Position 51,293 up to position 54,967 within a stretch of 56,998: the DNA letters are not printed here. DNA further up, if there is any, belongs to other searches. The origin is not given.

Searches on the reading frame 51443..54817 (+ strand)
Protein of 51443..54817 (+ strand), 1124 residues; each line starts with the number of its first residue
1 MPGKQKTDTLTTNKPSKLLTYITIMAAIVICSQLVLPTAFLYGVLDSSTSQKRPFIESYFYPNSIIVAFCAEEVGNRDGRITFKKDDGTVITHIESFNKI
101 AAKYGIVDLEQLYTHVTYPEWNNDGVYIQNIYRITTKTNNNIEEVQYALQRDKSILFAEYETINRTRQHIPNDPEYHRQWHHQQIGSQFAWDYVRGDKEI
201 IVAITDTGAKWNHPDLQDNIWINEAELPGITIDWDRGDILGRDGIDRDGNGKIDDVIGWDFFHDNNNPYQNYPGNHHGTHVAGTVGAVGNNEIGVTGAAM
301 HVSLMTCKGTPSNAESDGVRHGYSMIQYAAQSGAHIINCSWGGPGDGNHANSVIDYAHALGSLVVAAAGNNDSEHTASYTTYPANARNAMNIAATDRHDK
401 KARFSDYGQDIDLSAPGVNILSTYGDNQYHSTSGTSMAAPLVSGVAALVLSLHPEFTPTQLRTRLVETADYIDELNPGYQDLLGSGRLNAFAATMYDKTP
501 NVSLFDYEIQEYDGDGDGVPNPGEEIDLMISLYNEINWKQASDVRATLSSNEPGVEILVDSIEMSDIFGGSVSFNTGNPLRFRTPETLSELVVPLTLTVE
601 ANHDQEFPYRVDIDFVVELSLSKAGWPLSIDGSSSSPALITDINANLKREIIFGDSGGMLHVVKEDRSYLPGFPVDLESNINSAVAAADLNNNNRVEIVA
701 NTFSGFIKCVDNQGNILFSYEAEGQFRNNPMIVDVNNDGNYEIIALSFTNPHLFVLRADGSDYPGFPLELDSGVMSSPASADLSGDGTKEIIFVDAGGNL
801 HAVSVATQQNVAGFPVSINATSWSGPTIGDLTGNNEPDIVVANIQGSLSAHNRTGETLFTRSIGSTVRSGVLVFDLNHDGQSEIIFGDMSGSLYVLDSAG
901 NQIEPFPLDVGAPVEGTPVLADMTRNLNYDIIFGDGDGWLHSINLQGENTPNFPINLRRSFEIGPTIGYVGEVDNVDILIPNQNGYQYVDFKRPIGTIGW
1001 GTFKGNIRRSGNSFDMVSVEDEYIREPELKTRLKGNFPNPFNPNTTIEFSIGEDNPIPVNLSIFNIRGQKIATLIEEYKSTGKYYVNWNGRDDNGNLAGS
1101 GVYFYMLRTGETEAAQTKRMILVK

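Call 24: search_protein_families(library=pfam, proteins=[window:51443-54817:+], max_evalue=0.001)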
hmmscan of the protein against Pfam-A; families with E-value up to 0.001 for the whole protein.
window:51443-54817:+ (1124 aa): 6 families
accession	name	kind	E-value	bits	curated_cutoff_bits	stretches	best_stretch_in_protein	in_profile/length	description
PF00082.27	Peptidase_S8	-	2.4e-55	188.3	21.8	1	198-473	2-274/288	Subtilase family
PF13570.13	Beta-prop_ACSF4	-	1.1e-13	51.8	133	2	625-828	126-310/329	Beta-alanine-activating enzyme, beta-propeller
PF25292.1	Beta-prop_CGLA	-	4.3e-13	49.9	26.8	2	839-906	2-69/316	Lambda-carrageenase beta-propeller domain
PF13517.12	FG-GAP_3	-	1.2e-11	45.5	26.9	1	734-792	1-60/61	FG-GAP-like repeat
PF13585.12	CHU_C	-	3.6e-05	24.2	27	1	1058-1117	28-79/86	CHU_C Type IX secretion signal domain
PF13860.13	FlgD_ig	-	5.1e-05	23.6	27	1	1059-1103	25-69/79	FlgD Ig-like domain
